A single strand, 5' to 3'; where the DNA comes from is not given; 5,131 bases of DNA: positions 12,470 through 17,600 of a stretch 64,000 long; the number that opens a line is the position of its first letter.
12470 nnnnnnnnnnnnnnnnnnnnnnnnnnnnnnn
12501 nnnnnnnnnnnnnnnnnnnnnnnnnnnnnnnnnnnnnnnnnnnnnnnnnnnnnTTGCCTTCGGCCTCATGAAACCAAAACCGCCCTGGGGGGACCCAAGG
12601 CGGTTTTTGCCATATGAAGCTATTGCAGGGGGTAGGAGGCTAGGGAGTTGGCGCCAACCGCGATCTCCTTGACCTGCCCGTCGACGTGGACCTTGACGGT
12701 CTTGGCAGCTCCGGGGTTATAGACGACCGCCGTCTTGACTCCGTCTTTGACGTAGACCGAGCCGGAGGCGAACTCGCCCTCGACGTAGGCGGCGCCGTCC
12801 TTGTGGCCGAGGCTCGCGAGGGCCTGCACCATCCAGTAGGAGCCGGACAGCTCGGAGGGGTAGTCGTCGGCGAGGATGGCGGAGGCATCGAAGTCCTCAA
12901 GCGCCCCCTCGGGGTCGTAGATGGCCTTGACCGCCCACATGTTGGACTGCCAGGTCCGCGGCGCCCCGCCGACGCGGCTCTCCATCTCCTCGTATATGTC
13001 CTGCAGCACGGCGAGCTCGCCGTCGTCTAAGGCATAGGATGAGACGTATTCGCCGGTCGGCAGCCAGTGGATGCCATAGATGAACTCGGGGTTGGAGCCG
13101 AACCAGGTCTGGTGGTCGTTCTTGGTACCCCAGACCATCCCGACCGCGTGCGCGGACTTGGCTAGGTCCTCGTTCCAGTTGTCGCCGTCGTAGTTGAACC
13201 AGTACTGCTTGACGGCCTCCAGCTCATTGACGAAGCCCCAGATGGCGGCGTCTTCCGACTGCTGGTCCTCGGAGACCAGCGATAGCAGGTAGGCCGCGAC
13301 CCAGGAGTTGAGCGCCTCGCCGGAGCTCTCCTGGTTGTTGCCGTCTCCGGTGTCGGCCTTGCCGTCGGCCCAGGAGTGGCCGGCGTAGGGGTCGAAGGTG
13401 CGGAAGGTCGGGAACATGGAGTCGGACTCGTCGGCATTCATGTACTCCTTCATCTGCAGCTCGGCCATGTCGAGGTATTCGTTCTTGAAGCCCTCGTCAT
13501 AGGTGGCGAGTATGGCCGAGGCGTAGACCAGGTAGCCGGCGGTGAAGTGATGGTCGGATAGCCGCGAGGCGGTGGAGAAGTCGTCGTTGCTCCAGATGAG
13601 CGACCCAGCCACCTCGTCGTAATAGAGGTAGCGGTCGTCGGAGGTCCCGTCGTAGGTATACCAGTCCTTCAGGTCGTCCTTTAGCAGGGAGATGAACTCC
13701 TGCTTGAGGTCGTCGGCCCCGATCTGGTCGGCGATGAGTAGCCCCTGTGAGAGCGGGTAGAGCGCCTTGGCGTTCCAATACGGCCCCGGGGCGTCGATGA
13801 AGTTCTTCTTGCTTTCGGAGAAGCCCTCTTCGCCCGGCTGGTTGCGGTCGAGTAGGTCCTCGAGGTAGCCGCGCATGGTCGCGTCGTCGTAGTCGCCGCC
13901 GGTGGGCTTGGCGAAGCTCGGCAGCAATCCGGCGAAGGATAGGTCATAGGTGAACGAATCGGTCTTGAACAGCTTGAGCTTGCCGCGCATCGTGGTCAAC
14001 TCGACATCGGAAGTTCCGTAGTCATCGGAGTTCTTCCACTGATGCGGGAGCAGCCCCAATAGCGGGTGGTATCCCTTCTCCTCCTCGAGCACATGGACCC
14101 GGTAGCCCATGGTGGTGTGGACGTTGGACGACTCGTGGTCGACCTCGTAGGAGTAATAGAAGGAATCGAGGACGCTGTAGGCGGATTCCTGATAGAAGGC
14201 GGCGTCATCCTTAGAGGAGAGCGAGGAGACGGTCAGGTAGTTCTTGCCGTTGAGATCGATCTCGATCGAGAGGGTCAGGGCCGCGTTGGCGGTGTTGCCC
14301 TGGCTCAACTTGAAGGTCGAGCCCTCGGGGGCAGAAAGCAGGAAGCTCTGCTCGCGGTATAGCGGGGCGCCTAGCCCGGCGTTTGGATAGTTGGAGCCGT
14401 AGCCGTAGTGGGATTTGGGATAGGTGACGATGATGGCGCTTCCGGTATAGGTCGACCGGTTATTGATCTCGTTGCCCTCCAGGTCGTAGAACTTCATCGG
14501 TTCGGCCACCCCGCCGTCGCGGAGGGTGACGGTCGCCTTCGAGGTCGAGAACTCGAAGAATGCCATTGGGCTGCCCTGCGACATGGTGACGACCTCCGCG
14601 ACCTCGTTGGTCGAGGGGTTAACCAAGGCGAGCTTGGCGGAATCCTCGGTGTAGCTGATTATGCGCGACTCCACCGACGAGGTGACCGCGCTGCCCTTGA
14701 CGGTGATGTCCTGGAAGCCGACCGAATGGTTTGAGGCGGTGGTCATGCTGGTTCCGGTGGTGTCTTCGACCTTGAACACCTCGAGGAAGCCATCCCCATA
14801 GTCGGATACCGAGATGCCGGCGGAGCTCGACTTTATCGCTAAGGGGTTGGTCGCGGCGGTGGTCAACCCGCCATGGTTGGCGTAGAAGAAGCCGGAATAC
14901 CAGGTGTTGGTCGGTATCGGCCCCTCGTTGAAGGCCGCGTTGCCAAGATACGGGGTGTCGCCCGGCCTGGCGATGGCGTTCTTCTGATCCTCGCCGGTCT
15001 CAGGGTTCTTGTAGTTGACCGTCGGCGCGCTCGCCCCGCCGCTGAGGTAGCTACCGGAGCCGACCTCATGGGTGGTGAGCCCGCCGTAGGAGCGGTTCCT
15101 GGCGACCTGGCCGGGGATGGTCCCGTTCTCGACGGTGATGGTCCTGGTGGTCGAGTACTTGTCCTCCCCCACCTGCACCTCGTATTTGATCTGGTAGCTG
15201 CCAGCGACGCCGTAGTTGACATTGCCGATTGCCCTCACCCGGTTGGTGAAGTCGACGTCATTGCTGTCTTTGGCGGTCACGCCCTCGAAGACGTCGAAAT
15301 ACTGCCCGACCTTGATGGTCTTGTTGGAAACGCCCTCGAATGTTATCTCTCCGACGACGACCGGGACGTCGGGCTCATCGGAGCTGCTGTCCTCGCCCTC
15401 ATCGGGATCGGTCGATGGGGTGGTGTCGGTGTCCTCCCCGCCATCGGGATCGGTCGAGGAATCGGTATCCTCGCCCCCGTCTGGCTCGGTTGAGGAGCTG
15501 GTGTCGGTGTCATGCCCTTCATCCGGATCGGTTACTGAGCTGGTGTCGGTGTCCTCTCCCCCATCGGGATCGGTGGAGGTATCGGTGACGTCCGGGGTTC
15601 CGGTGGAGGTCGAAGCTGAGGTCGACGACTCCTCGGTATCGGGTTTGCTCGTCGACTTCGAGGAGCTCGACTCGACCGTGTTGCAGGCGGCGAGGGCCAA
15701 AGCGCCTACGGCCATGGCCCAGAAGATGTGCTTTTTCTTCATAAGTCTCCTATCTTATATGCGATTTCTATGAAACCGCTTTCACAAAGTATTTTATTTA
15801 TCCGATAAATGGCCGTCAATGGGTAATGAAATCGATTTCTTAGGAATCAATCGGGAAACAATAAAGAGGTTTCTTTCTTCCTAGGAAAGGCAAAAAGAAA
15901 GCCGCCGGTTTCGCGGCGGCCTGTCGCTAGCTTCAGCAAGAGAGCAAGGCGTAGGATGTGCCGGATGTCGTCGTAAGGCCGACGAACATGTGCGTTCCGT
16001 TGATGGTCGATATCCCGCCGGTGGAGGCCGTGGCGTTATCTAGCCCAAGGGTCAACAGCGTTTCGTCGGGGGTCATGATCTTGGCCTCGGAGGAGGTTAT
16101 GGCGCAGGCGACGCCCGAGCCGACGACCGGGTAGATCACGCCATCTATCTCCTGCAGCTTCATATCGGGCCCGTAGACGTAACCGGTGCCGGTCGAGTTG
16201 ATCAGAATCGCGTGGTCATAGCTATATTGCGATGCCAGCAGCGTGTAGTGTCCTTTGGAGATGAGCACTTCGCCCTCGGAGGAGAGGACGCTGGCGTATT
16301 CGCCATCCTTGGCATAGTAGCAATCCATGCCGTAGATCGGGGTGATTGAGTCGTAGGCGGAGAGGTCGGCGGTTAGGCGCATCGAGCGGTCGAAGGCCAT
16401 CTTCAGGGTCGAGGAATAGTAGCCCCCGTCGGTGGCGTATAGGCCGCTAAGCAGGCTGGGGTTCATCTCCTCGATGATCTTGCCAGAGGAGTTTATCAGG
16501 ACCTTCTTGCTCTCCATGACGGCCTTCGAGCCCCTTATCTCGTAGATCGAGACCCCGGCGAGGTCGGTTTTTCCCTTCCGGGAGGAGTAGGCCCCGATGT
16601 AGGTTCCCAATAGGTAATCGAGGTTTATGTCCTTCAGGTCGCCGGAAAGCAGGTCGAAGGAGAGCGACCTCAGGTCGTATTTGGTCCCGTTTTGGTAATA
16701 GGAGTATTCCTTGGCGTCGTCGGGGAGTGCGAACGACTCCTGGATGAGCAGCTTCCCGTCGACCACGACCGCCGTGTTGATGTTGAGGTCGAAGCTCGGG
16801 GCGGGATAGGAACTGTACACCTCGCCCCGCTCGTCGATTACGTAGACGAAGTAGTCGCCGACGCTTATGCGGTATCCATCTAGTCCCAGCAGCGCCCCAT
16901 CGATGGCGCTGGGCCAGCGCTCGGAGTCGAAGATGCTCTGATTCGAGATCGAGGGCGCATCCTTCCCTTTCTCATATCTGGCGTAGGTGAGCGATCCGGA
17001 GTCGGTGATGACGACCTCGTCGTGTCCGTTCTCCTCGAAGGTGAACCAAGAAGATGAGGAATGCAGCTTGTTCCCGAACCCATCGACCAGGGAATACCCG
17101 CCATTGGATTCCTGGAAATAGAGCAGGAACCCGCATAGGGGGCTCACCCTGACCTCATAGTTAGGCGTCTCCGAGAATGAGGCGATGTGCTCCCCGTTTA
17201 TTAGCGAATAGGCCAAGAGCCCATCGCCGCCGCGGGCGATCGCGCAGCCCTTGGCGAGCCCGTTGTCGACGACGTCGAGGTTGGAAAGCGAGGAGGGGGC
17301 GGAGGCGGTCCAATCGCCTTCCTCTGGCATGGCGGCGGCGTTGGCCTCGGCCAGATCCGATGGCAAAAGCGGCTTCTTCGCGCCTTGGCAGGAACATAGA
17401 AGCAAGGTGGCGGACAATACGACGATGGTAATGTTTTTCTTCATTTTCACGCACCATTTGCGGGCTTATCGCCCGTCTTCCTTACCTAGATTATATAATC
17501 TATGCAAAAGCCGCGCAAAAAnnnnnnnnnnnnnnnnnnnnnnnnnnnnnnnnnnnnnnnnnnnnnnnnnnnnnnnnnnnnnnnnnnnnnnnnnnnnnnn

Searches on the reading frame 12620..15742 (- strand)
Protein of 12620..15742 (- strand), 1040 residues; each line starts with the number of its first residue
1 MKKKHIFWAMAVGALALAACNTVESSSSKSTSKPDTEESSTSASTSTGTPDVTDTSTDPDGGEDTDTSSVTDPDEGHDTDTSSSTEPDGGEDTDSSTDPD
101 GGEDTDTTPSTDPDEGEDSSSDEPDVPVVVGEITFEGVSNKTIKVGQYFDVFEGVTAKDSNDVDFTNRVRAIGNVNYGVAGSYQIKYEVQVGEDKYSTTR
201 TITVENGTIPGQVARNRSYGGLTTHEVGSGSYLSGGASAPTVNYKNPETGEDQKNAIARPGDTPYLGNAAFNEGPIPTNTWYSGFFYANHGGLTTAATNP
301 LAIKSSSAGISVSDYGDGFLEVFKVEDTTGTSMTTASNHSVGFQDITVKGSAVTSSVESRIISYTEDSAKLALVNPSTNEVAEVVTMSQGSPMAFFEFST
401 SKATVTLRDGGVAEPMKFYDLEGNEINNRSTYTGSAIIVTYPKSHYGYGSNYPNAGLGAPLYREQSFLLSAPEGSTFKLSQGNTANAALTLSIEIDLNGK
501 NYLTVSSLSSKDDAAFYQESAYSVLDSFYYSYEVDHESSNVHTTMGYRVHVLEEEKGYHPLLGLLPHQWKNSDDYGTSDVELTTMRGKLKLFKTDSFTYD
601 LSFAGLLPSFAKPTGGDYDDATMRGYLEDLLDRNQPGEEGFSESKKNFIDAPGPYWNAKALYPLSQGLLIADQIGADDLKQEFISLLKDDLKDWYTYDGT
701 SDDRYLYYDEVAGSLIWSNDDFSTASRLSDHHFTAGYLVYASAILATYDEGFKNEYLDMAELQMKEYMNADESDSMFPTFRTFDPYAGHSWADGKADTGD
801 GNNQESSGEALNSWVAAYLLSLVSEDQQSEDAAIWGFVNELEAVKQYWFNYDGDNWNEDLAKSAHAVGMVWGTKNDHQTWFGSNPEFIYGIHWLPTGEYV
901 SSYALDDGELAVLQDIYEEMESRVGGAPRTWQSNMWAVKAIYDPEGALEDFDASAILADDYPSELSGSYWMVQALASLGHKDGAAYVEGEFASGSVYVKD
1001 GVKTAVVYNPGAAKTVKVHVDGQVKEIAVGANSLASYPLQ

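Call 7: search_protein_families(library=pfam, proteins=[window:12620-15742:-])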
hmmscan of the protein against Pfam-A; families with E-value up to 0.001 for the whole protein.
window:12620-15742:- (1040 aa): 3 families
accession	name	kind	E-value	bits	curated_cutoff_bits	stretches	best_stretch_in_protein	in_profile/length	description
PF17652.7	Glyco_hydro81C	-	1.2e-45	156.7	25.6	1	653-955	30-333/349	Glycosyl hydrolase family 81 C-terminal domain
PF16403.11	Bact_surface_Ig-like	-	5.8e-10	39.5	27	1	133-204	1-71/71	Bacterial surface protein, Ig-like domain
PF03639.19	Glyco_hydro_81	-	0.00055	19.7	25.6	1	272-399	11-137/323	Glycosyl hydrolase family 81 N-terminal domain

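Call 8: search_protein_families(library=ncbifam, proteins=[window:12620-15742:-])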
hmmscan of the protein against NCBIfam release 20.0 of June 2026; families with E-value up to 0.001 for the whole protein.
window:12620-15742:- (1040 aa): 0 families

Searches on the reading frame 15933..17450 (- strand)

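Call 7: search_protein_families(library=pfam, proteins=[window:15933-17450:-])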
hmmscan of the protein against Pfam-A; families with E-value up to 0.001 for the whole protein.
window:15933-17450:- (505 aa): 0 families

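Call 8: search_protein_families(library=ncbifam, proteins=[window:15933-17450:-])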
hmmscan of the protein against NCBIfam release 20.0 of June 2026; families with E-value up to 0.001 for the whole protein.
window:15933-17450:- (505 aa): 1 family
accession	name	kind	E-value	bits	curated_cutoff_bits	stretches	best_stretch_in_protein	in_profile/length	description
NF045606.1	lipo_J517_1871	equivalog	0.00097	19.1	60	0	6-70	3-65/133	J517_1871 family lipoprotein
